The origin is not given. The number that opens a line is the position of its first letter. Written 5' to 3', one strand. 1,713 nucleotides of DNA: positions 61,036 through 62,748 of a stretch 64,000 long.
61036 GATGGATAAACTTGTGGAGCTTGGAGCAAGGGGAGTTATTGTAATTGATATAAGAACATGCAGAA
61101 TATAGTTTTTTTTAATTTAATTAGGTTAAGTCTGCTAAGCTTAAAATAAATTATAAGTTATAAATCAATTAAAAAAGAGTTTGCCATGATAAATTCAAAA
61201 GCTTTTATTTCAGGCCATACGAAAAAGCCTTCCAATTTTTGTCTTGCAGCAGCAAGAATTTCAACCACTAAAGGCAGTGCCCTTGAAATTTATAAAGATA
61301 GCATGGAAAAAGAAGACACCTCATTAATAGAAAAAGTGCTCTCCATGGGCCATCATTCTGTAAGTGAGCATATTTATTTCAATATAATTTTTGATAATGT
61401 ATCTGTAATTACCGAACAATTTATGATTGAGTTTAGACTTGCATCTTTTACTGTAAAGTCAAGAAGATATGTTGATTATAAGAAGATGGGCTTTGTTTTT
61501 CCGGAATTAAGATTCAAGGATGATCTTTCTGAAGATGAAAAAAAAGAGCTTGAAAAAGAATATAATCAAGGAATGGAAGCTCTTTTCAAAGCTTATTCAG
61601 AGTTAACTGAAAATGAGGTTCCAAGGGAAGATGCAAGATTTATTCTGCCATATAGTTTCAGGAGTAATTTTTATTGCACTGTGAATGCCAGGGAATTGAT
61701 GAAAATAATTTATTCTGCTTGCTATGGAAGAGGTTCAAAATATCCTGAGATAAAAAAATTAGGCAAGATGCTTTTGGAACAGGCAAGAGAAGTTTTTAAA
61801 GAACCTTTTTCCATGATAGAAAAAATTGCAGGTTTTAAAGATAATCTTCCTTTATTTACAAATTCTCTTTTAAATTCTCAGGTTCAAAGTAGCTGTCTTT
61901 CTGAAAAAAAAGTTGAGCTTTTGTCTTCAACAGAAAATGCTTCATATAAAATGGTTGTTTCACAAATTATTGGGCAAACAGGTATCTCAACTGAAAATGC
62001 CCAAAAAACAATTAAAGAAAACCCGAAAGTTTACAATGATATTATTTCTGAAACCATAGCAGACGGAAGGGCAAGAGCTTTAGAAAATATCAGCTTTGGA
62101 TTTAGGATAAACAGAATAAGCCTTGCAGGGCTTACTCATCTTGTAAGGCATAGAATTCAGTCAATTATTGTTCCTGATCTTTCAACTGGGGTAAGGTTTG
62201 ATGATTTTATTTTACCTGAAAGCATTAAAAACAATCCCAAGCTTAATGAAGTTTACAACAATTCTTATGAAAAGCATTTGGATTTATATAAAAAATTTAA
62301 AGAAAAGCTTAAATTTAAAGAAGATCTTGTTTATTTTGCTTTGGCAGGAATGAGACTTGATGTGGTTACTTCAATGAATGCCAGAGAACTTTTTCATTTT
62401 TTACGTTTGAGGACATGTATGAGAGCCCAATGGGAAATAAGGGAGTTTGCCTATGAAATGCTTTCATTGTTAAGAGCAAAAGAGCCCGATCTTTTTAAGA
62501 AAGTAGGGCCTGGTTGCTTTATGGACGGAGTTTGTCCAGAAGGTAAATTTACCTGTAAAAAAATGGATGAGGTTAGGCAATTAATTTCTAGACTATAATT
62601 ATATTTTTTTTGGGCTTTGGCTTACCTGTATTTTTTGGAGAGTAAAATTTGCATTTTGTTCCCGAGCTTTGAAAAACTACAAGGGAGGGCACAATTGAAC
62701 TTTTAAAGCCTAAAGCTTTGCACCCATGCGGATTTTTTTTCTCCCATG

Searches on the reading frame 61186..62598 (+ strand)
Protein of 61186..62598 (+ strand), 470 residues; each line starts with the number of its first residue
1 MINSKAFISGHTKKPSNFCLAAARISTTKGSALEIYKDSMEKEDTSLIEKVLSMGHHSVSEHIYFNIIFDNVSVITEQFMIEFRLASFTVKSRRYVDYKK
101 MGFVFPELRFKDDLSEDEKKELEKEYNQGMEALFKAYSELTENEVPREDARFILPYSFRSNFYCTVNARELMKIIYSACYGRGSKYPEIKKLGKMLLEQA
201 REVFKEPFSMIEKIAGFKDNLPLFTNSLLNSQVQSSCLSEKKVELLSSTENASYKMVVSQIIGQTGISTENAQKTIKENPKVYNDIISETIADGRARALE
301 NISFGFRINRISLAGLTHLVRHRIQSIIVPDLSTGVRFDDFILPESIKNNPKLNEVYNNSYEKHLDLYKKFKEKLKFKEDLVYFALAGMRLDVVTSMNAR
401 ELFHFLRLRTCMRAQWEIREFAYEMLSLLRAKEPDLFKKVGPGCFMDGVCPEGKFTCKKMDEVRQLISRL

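Call 28: find_encoding_contigs(protein=window:61186-62598:+, flank=3000, max_places=10)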
Protein window:61186-62598:+ (470 aa): 8 contigs read that carry it; 2 places shown.
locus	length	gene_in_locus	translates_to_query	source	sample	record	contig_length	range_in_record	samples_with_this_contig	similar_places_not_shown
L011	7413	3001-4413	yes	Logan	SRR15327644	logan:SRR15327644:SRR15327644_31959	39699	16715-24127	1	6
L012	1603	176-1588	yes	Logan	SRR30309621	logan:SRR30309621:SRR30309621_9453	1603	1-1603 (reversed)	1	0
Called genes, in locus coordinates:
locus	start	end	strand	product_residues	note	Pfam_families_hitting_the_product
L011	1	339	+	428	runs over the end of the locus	PF00330:Aconitase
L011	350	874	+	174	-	PF00694:Aconitase_C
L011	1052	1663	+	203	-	PF00702:Hydrolase, PF13419:HAD_2 (weak)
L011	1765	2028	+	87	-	PF01503:PRA-PH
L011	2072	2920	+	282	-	PF01634:HisG, PF08029:HisG_C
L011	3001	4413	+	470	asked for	PF02511:Thy1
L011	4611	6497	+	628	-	PF12633:Adenyl_cycl_N, PF01295:Adenylate_cycl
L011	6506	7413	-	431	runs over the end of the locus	PF00919:UPF0004, PF04055:Radical_SAM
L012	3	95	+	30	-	?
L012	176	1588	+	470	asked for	PF02511:Thy1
